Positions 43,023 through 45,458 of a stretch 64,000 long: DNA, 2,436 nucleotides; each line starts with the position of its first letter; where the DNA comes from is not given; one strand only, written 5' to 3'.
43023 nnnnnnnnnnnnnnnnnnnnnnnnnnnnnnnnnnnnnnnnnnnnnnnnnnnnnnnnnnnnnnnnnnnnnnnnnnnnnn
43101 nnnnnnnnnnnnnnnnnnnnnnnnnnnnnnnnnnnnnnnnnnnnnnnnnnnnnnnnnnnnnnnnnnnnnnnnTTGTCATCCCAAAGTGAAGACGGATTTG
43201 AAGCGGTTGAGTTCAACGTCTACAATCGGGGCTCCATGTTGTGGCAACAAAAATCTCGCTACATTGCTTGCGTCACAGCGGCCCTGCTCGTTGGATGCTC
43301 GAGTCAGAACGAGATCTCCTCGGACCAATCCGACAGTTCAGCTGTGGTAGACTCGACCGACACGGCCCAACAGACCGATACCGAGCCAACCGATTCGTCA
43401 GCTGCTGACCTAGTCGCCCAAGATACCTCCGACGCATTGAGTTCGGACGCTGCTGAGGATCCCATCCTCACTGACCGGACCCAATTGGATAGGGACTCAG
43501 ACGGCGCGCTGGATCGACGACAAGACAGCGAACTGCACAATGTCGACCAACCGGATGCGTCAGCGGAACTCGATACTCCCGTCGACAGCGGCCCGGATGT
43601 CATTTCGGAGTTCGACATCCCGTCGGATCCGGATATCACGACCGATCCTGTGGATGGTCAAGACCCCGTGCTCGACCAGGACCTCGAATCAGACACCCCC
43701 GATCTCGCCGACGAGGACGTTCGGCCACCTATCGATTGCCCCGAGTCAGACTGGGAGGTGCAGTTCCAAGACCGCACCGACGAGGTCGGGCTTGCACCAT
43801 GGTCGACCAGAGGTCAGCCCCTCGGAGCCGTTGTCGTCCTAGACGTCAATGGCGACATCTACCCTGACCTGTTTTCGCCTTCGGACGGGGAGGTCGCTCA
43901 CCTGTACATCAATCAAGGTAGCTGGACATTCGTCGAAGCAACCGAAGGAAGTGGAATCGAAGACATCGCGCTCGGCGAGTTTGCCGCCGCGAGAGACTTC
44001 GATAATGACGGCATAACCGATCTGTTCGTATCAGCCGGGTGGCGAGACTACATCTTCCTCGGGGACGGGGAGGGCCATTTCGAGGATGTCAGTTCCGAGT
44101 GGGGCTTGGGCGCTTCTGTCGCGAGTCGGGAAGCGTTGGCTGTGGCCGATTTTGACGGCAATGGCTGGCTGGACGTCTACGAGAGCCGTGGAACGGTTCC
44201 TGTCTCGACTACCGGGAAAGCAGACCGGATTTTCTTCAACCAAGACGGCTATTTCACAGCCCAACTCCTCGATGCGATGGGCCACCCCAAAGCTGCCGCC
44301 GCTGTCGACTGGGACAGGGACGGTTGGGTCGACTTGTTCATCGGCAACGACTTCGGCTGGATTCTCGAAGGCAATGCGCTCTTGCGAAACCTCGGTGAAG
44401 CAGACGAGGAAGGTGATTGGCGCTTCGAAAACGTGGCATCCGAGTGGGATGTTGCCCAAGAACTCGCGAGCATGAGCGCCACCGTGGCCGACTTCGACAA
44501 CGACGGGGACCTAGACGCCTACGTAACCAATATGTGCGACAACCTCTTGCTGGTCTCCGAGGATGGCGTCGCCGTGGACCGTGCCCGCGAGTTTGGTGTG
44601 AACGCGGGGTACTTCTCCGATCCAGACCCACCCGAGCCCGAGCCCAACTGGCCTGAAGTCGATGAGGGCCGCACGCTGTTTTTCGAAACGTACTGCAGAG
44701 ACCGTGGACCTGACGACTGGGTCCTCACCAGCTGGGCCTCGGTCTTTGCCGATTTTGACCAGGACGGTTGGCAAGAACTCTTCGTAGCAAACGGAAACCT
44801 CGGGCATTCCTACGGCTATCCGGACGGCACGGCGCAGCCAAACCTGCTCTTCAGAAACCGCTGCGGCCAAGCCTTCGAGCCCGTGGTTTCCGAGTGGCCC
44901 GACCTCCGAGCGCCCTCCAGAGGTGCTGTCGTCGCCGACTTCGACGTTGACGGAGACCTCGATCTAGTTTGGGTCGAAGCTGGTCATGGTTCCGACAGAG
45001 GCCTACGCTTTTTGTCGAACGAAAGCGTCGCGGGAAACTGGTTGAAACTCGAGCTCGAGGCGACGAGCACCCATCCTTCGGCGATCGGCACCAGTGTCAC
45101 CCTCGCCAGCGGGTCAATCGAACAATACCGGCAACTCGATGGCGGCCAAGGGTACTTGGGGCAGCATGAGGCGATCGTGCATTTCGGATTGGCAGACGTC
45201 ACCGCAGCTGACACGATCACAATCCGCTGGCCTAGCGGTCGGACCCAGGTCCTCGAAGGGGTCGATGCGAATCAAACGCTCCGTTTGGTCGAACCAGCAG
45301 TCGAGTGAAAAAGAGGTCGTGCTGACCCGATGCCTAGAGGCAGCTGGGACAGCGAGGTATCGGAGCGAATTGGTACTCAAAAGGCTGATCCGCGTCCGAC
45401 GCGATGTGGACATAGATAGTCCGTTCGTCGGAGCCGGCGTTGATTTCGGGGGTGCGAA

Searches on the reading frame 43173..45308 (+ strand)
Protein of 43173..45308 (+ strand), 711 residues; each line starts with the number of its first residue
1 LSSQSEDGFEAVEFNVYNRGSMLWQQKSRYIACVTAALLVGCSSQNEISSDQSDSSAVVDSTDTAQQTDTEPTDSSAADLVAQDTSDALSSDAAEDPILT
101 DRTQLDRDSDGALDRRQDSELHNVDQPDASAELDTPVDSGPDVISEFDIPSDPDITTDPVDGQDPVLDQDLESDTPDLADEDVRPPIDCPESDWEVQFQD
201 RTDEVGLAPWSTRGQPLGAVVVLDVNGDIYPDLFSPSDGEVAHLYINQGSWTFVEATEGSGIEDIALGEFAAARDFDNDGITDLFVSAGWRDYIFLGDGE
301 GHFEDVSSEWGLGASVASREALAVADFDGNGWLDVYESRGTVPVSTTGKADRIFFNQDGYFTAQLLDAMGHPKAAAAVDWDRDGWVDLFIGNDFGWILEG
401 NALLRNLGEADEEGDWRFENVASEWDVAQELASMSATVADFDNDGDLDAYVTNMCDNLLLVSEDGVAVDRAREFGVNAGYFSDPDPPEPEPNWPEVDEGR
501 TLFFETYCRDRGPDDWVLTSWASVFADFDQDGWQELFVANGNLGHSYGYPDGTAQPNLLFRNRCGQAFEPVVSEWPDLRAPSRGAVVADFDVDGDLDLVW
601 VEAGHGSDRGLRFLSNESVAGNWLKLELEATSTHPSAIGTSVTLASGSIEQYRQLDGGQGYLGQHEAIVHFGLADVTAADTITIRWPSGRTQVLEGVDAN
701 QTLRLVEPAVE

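Call 6: search_protein_families(library=ncbifam, proteins=[window:43173-45308:+], max_evalue=0.01)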
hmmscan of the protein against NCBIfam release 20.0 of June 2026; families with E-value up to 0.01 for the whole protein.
window:43173-45308:+ (711 aa): 0 families

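Call 7: search_protein_families(library=pfam, proteins=[window:43173-45308:+], max_evalue=0.01)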
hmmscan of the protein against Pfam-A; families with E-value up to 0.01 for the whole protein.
window:43173-45308:+ (711 aa): 3 families
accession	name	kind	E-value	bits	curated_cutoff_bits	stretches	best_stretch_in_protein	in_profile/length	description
PF13517.12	FG-GAP_3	-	1.9e-34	118.5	26.9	5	275-336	1-60/61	FG-GAP-like repeat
PF07593.17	UnbV_ASPIC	-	1.1e-22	80.1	23.4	1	637-703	1-67/68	ASPIC and UnbV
PF01839.29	FG-GAP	-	4e-13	49.4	22.1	1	271-297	6-27/37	FG-GAP repeat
